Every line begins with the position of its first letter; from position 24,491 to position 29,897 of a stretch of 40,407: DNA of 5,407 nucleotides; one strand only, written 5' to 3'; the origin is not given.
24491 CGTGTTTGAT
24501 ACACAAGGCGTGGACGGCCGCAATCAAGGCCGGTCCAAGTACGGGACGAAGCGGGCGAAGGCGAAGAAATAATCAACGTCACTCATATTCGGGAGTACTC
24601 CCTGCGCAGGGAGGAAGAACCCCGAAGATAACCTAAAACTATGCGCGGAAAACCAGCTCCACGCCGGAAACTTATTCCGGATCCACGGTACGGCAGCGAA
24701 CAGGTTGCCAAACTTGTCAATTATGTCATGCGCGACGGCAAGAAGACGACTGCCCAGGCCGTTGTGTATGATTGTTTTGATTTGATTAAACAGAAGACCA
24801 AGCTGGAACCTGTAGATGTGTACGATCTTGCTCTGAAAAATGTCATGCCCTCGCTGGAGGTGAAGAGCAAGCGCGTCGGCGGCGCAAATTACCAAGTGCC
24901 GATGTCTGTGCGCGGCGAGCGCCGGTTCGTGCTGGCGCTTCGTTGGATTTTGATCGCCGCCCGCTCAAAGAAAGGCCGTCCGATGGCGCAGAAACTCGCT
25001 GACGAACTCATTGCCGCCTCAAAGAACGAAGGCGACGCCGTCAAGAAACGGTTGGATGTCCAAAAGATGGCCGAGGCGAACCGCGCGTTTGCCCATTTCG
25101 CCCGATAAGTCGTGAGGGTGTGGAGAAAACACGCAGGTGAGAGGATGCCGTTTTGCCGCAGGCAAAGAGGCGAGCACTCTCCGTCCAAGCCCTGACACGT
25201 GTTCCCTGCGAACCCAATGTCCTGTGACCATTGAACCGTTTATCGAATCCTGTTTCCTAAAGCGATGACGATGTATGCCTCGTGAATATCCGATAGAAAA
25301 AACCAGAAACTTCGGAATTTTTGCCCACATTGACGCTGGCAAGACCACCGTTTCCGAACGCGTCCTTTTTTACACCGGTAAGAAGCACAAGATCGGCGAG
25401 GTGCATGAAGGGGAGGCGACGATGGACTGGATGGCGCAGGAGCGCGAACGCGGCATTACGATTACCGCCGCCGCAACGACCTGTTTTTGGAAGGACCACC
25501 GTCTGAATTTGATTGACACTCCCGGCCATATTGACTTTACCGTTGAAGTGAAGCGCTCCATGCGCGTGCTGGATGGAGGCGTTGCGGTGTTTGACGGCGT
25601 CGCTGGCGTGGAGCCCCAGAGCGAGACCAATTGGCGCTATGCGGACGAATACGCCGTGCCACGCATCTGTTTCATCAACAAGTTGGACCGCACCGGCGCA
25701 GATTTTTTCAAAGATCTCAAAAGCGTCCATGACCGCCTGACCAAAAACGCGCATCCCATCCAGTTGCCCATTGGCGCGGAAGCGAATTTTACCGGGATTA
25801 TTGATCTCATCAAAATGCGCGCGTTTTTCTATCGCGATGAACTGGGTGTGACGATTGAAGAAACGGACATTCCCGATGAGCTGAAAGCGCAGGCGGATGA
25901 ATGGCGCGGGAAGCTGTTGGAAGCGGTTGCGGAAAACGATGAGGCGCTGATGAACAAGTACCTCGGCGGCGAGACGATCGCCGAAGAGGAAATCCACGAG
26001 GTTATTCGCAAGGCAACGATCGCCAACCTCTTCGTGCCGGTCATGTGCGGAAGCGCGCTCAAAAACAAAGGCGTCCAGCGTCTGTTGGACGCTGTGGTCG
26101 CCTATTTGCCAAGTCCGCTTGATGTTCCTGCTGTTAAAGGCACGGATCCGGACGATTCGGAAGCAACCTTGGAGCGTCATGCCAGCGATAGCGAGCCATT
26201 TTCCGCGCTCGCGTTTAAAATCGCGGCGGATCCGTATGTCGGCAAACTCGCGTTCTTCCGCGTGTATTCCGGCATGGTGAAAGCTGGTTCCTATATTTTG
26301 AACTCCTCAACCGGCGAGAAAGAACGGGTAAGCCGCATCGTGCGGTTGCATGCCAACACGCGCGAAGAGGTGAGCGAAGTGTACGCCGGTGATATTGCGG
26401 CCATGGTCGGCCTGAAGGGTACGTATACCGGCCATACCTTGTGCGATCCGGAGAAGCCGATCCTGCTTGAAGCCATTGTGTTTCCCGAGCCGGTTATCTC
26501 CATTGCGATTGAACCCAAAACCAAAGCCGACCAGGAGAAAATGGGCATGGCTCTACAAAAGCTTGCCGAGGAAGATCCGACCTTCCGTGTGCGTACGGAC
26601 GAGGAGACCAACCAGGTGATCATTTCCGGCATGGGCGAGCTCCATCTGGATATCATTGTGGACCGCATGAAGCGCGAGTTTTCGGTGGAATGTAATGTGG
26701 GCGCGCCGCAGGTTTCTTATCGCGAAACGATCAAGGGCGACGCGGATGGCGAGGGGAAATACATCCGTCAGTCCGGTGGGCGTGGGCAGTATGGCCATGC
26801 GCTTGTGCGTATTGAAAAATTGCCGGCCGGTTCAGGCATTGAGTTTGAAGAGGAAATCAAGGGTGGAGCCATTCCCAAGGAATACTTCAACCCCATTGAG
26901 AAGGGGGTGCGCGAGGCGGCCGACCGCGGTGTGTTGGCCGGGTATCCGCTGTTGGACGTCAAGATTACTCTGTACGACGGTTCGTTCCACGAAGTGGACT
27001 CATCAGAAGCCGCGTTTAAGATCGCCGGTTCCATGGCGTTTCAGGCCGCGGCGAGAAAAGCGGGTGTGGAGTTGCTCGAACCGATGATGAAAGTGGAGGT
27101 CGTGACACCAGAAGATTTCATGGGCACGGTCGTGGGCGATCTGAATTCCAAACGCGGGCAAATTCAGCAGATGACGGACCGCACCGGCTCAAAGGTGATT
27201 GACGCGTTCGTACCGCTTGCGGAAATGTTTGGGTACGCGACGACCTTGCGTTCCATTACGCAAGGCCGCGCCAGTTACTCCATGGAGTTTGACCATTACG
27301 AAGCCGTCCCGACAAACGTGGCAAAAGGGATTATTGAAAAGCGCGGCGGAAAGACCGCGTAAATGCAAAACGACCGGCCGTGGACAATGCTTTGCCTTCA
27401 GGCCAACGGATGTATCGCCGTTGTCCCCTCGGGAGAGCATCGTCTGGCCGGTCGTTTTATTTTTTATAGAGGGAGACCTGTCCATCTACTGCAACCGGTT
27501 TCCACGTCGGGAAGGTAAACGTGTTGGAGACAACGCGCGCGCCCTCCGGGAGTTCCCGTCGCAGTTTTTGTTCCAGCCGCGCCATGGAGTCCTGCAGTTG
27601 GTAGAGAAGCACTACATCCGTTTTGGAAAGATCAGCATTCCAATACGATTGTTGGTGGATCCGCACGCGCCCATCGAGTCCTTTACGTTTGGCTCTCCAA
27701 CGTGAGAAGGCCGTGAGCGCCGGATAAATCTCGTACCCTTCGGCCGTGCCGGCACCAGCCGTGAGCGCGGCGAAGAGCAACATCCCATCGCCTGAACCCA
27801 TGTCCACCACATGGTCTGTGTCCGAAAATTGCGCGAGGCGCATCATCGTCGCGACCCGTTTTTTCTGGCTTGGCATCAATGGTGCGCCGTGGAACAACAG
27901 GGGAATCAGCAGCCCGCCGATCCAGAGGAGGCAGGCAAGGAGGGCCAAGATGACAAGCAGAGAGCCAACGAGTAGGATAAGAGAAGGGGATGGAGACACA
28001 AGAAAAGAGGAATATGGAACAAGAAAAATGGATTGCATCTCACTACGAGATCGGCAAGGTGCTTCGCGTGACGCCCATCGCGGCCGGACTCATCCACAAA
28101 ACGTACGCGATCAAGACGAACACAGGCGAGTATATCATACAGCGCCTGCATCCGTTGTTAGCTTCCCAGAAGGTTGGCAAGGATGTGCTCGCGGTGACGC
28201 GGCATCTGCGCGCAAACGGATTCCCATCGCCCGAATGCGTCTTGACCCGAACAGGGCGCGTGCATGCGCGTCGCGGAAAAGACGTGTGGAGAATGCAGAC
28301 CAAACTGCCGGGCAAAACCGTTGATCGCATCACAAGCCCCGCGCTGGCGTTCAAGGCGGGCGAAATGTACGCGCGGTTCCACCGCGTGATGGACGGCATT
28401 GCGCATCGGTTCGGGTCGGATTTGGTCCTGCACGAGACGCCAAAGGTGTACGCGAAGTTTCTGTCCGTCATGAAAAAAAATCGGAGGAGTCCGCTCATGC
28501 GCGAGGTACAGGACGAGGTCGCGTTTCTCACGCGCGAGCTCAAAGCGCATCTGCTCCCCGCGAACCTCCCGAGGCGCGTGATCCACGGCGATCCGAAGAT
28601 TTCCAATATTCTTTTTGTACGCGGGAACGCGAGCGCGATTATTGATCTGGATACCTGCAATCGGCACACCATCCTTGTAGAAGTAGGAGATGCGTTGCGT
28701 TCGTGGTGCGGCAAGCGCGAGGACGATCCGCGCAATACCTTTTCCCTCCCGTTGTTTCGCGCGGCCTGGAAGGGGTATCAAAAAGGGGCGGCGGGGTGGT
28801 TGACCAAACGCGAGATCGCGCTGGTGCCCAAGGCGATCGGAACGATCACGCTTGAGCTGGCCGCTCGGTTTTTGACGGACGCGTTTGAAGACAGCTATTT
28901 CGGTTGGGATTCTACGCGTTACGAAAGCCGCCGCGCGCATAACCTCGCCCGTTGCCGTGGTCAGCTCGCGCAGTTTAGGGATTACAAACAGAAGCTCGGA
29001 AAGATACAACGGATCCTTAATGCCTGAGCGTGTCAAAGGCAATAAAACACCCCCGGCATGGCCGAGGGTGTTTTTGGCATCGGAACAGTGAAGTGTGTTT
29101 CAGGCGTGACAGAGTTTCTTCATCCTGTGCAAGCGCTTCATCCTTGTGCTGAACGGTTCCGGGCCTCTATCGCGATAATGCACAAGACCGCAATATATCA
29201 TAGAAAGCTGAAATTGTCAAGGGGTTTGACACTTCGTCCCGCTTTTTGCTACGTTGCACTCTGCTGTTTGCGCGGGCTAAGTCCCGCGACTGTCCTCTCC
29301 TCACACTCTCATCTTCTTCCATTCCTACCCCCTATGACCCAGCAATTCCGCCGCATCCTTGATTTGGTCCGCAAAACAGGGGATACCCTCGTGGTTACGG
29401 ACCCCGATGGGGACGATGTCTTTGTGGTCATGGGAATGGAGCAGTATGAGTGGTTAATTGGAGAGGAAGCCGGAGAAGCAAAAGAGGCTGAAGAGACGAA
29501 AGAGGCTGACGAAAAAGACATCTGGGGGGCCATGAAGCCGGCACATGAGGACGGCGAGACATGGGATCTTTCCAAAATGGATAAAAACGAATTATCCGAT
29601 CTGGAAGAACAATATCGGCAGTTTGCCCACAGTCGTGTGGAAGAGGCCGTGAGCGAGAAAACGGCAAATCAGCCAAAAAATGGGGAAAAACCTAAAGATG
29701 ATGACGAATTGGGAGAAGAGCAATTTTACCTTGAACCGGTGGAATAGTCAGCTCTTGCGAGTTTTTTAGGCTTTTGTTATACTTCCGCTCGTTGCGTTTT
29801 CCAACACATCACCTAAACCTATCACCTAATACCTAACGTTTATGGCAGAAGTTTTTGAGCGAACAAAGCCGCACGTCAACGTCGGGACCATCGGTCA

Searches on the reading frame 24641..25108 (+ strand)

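Call 15: search_protein_families(library=pfam, proteins=[window:24641-25108:+])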
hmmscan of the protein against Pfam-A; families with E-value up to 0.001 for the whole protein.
window:24641-25108:+ (155 aa): 1 family
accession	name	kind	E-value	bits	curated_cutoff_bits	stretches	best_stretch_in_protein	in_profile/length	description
PF00177.27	Ribosomal_S7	-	4.9e-58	195.4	24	1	2-148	2-148/148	Ribosomal protein S7p/S5e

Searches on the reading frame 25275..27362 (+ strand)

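Call 15: search_protein_families(library=pfam, proteins=[window:25275-27362:+])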
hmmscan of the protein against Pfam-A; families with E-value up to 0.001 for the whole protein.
window:25275-27362:+ (695 aa): 8 families
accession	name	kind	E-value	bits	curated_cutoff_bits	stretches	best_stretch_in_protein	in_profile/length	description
PF00009.33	GTP_EFTU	-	5.6e-63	212.4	26.5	1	9-280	2-188/188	Elongation factor Tu GTP binding domain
PF03764.24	EFG_IV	-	9.5e-45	151.7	24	1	478-596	1-120/121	Elongation factor G, domain IV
PF14492.12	EFG_III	-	1.9e-35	121.2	27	1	403-476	1-74/75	Elongation Factor G, domain III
PF00679.30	EFG_C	-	4.1e-32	110.5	27.9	1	599-683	1-86/89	Elongation factor G C-terminus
PF03144.31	GTP_EFTU_D2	-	2.3e-17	63.6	30.3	1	323-390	1-73/73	Elongation factor Tu domain 2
PF22042.2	EF-G_D2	-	5.9e-17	62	27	1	308-390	1-82/84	Elongation factor G domain 2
PF16658.11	RF3_C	-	4.8e-08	33.3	40.1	1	412-490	15-93/132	Class II release factor RF3, C-terminal domain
PF03958.22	Secretin_N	-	0.00076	20.1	28.2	0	419-453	10-49/69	Bacterial type II/III secretion system short domain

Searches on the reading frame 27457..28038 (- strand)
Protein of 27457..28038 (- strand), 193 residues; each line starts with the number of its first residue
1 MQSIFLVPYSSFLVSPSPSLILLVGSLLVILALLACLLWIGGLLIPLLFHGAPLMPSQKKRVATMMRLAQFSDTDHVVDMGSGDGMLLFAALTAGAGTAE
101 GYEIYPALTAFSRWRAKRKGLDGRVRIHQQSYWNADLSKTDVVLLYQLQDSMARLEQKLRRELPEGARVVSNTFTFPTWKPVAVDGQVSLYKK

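Call 72: search_protein_families(library=pfam, proteins=[window:27457-28038:-], max_evalue=0.1)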
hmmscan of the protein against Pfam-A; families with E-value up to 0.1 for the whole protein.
window:27457-28038:- (193 aa): 5 families
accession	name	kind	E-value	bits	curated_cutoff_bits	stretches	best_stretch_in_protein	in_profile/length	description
PF06325.19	PrmA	-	0.00013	22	22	1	73-170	161-257/296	Ribosomal protein L11 methyltransferase (PrmA)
PF13847.12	Methyltransf_31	-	0.00016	21.8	27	1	73-160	3-95/145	Methyltransferase domain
PF13649.12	Methyltransf_25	-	0.0011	20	27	1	77-148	1-74/97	Methyltransferase domain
PF13489.12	Methyltransf_23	-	0.024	14.8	27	1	67-148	15-90/164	Methyltransferase domain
PF01135.25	PCMT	-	0.032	14.4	20.3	1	57-128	57-129/210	Protein-L-isoaspartate(D-aspartate) O-methyltransferase (PCMT)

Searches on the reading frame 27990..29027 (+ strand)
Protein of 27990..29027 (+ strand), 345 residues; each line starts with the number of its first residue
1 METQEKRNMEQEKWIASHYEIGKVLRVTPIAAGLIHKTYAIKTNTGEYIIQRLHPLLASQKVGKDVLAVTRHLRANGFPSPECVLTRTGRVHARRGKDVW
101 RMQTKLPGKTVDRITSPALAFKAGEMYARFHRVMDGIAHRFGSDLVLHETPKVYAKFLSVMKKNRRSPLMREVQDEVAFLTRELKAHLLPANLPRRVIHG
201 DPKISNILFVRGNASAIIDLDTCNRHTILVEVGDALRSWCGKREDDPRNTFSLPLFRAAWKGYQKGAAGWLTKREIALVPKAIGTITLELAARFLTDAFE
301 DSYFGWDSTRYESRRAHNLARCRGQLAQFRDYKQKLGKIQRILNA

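Call 72: search_protein_families(library=pfam, proteins=[window:27990-29027:+], max_evalue=0.1)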
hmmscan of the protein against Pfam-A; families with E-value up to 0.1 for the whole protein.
window:27990-29027:+ (345 aa): 2 families
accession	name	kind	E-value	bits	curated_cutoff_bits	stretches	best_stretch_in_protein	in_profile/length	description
PF01636.29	APH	-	5.9e-27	95.4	23.2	1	27-251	2-225/239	Phosphotransferase enzyme family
PF19974.5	TCAD9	-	0.01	15.5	40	1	86-226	243-327/429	Ternary complex associated domain 9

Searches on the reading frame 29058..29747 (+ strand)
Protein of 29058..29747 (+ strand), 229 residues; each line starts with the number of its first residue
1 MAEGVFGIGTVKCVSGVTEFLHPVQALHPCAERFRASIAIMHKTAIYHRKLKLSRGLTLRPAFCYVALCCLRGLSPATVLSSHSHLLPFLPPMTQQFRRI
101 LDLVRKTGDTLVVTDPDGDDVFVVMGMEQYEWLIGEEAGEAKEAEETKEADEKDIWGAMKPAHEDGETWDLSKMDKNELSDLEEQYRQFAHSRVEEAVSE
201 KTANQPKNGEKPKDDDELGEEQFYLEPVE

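Call 72: search_protein_families(library=pfam, proteins=[window:29058-29747:+], max_evalue=0.1)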
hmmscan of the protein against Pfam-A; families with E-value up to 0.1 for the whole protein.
window:29058-29747:+ (229 aa): 3 families
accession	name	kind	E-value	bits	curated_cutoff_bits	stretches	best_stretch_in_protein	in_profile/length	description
PF02604.26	PhdYeFM_antitox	-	2.8e-05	24.2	29.8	1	95-151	11-66/74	Antitoxin Phd_YefM, type II toxin-antitoxin system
PF14258.12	DUF4350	-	0.02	15.6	30.4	1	91-128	49-76/181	Domain of unknown function (DUF4350)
PF02879.22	PGM_PMM_II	-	0.095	13.7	29.3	0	93-124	66-99/103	Phosphoglucomutase/phosphomannomutase, alpha/beta/alpha domain II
